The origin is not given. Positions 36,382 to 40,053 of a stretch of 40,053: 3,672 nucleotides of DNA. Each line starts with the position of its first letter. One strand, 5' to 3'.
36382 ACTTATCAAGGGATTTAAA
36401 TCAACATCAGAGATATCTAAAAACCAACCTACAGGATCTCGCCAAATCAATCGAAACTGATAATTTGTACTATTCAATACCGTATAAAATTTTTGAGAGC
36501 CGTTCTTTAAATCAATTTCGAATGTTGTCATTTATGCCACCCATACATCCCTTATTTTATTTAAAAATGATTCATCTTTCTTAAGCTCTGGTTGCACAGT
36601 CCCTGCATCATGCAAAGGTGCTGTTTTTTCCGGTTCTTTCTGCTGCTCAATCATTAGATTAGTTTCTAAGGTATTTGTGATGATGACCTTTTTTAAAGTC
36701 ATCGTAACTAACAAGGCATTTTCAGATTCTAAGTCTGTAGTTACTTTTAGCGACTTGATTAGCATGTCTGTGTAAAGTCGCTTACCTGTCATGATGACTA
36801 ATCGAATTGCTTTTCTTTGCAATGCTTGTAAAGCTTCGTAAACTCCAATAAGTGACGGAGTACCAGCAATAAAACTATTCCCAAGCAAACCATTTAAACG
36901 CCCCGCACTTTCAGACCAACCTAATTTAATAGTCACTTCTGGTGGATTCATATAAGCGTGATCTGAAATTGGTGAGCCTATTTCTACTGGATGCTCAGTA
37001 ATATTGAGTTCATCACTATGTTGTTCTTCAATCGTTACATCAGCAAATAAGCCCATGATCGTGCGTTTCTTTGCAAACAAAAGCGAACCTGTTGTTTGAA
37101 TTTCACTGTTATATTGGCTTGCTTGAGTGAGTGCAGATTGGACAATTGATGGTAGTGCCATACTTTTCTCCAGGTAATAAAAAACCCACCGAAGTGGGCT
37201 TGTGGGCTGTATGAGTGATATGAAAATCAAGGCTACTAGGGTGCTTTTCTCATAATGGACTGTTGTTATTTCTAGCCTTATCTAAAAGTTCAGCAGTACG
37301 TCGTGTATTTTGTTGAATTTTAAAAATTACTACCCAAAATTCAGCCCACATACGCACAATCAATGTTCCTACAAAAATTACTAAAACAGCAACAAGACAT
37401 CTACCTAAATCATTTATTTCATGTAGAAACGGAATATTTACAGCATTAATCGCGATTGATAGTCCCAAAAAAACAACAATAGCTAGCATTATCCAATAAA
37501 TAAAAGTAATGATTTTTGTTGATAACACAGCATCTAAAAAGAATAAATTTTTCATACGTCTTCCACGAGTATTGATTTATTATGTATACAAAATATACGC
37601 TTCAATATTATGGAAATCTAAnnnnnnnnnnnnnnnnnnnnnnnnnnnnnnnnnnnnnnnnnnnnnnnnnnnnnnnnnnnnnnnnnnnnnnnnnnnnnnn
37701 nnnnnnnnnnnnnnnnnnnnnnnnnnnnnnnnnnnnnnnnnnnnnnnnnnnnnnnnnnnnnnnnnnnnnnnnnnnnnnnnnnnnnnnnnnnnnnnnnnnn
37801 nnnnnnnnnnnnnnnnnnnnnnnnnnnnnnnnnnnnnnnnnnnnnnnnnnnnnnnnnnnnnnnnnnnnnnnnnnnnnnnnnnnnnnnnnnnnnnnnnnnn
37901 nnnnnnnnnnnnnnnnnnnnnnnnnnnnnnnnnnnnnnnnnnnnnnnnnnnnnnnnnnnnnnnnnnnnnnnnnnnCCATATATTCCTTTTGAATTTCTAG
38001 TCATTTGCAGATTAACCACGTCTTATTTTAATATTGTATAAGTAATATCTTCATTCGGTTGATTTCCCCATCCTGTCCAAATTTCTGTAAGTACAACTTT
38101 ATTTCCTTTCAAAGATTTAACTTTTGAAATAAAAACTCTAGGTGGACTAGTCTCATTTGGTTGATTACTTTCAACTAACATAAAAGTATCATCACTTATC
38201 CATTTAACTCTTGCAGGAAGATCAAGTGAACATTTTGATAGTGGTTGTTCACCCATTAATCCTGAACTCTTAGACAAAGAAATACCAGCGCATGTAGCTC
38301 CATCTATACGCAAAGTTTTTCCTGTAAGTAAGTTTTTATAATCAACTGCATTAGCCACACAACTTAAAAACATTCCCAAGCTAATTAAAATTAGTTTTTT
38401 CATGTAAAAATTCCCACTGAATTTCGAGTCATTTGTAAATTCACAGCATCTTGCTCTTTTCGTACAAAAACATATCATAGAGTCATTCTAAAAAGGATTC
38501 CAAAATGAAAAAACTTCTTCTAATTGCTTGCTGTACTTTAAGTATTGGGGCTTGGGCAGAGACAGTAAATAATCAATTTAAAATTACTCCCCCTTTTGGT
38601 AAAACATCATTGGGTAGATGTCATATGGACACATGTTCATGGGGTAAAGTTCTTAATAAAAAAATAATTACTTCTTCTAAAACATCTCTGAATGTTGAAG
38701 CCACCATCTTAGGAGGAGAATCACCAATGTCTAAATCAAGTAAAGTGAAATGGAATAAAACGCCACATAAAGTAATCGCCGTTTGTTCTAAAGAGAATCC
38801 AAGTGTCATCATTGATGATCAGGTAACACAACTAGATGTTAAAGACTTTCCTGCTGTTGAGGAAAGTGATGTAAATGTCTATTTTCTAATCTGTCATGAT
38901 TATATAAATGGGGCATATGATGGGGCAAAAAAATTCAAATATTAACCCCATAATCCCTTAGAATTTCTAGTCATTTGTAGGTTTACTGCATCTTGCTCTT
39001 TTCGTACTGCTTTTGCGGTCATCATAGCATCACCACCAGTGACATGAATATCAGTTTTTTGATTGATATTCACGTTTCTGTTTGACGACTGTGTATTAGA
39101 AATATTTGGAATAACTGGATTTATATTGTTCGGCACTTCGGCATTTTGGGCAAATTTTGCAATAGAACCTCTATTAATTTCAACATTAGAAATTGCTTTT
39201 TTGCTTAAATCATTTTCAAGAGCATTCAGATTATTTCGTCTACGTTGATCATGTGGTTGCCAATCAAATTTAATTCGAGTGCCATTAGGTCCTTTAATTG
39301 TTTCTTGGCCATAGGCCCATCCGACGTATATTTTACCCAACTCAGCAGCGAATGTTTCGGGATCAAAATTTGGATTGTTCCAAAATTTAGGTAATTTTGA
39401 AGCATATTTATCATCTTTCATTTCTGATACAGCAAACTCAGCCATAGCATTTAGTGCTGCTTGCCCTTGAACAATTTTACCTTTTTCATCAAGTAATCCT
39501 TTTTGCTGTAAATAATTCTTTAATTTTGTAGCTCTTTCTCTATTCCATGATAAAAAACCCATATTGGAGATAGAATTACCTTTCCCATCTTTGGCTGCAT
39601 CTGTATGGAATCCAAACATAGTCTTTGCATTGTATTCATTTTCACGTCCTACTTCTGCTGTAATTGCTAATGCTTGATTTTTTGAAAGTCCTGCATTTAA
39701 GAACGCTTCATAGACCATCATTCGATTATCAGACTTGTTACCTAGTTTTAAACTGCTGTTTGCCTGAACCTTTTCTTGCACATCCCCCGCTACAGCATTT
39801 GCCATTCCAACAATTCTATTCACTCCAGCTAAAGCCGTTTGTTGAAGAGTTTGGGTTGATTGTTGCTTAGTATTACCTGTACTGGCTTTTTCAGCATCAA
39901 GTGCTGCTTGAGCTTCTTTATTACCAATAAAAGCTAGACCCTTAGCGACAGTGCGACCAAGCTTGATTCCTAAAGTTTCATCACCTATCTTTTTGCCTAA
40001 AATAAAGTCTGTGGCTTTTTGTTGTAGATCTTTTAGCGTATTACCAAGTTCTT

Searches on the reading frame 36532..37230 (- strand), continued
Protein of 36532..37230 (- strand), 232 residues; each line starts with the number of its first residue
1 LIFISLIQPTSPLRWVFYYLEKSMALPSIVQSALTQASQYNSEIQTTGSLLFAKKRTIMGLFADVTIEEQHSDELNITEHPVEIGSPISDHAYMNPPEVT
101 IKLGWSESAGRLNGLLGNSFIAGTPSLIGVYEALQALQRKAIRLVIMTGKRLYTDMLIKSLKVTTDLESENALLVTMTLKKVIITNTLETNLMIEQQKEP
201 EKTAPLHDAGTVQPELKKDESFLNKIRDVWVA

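Call 107: search_dna_similar(query=L022:5046-5402:-, collection=phages, mode=protein, max_rows=40, max_evalue=0.001)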
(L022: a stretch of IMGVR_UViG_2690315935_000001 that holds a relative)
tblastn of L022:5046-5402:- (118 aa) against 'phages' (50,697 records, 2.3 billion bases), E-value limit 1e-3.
Records with a match: 3; places in all: 3; records where one place covers at least 80% of the query: 3.
Best place of each record, by identity: 60-80% 3.
By first word of the organism name: Acinetobacter 3.
By host as written in the record: Acinetobacter baumannii Ab105 1; Acinetobacter baumannii 1; Acinetobacter baumannii MDR-TJ 1.
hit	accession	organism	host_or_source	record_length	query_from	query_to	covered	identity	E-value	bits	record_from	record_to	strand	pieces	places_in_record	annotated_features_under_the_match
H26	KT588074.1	Acinetobacter phage Ab105-1phi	Acinetobacter baumannii Ab105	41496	1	118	100%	78.0%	4e-51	177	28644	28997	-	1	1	hypothetical protein (x3)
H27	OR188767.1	Acinetobacter phage BUCTT20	Acinetobacter baumannii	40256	1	118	100%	77.1%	2e-50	176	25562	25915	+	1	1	lysozyme inhibitor LprI family protein | hypothetical protein (x2)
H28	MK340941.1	Acinetobacter phage AbTJ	Acinetobacter baumannii MDR-TJ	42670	1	118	100%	77.1%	2e-50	176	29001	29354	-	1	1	hypothetical protein (x3)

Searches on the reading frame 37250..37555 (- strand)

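Call 6: search_protein_families(library=pfam, max_evalue=1, proteins=[window:37250-37555:-])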
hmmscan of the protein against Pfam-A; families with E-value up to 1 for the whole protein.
window:37250-37555:- (101 aa): 2 families
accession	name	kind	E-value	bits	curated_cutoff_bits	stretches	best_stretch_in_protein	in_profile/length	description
PF14110.11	DUF4282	-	1.2e-10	42.3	27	1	10-87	7-84/86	Domain of unknown function (DUF4282)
PF20990.2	DUF2207_C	-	0.92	9.6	33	0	13-95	133-204/247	Predicted membrane protein (DUF2207) C-terminal domain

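Call 9: search_protein_families(library=phrogs, max_evalue=0.01, proteins=[window:37250-37555:-])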
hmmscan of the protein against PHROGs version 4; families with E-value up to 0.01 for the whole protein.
window:37250-37555:- (101 aa): 1 family
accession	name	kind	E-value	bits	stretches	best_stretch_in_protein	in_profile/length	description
phrog_12129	-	unknown function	0.0038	18.4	0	7-95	4-78/79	-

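Call 80: search_protein_families(library=ncbifam, max_evalue=0.01, proteins=[window:37250-37555:-])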
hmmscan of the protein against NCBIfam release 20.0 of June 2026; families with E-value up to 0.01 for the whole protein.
window:37250-37555:- (101 aa): 0 families

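Call 81: search_protein_families(library=padloc, max_evalue=0.01, proteins=[window:37250-37555:-])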
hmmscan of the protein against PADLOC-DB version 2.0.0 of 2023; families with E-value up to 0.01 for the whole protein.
window:37250-37555:- (101 aa): 0 families

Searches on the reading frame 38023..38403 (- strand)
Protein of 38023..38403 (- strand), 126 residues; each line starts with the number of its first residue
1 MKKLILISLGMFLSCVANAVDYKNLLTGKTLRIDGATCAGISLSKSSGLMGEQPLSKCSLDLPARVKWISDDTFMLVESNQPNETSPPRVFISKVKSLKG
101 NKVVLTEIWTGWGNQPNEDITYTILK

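Call 6: search_protein_families(library=pfam, max_evalue=1, proteins=[window:38023-38403:-])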
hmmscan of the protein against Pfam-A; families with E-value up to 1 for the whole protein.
window:38023-38403:- (126 aa): 0 families

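Call 9: search_protein_families(library=phrogs, max_evalue=0.01, proteins=[window:38023-38403:-])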
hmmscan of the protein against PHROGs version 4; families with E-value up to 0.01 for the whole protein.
window:38023-38403:- (126 aa): 0 families

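Call 80: search_protein_families(library=ncbifam, max_evalue=0.01, proteins=[window:38023-38403:-])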
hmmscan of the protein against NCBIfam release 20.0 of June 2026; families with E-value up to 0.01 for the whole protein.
window:38023-38403:- (126 aa): 0 families

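Call 81: search_protein_families(library=padloc, max_evalue=0.01, proteins=[window:38023-38403:-])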
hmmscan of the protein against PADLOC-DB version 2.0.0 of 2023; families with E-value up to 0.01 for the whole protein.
window:38023-38403:- (126 aa): 0 families

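Call 102: find_related_loci(query=window:38023-38403:-, collection=viral_contigs, flank=3500)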
Query window:38023-38403:- (126 aa) in viral_contigs; peptide patterns used: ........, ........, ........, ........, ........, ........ (x = any residue, [..] = any of these).
18 stretches matched a pattern; 2 encode a relative of the query (tblastn E <= 1e-3); 2 distinct loci.
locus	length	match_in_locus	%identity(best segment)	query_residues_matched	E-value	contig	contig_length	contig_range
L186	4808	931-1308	79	1-126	7e-69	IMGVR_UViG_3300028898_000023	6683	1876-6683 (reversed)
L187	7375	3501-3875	77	1-125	8e-67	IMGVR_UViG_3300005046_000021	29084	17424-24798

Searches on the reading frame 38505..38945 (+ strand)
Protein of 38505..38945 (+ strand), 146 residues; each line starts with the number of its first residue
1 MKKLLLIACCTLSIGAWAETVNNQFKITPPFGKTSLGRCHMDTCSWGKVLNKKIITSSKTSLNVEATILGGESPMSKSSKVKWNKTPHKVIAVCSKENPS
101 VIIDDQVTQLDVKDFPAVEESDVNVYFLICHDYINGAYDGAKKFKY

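Call 6: search_protein_families(library=pfam, max_evalue=1, proteins=[window:38505-38945:+])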
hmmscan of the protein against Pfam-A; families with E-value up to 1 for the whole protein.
window:38505-38945:+ (146 aa): 0 families

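Call 9: search_protein_families(library=phrogs, max_evalue=0.01, proteins=[window:38505-38945:+])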
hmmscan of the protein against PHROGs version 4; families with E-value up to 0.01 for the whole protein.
window:38505-38945:+ (146 aa): 0 families

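Call 80: search_protein_families(library=ncbifam, max_evalue=0.01, proteins=[window:38505-38945:+])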
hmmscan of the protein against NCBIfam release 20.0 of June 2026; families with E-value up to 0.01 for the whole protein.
window:38505-38945:+ (146 aa): 0 families

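Call 81: search_protein_families(library=padloc, max_evalue=0.01, proteins=[window:38505-38945:+])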
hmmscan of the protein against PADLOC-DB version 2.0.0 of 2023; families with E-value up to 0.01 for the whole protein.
window:38505-38945:+ (146 aa): 0 families

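Call 101: find_related_loci(query=window:38505-38945:+, collection=viral_contigs, flank=3500)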
Query window:38505-38945:+ (146 aa) in viral_contigs; peptide patterns used: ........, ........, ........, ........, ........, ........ (x = any residue, [..] = any of these).
21 stretches matched a pattern, but none encodes a relative of the query by tblastn (E <= 1e-3).

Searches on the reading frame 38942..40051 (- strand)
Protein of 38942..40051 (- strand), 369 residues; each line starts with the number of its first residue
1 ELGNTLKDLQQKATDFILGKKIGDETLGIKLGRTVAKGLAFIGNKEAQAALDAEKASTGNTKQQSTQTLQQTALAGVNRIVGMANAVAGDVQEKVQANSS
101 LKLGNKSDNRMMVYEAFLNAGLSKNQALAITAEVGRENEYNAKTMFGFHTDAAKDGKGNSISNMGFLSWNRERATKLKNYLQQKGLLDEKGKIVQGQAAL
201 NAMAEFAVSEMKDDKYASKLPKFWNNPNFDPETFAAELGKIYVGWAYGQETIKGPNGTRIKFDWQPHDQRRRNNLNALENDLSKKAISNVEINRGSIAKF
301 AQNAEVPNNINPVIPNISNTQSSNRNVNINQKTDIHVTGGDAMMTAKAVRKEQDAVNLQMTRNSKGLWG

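Call 6: search_protein_families(library=pfam, max_evalue=1, proteins=[window:38942-40051:-])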
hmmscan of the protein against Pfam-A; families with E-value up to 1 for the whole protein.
window:38942-40051:- (369 aa): 1 family
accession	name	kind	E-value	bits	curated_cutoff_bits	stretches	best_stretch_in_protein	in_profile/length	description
PF18013.6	Phage_lysozyme2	-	7.2e-07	29.9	28.2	1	109-220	2-95/140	Phage tail lysozyme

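Call 9: search_protein_families(library=phrogs, max_evalue=0.01, proteins=[window:38942-40051:-])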
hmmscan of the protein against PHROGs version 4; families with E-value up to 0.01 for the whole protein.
window:38942-40051:- (369 aa): 2 families
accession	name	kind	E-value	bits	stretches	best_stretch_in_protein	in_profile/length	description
phrog_6922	-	unknown function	2e-34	120.4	1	48-329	432-714/768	-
phrog_19273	-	unknown function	3.1e-22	77.7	1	84-254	710-881/4846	-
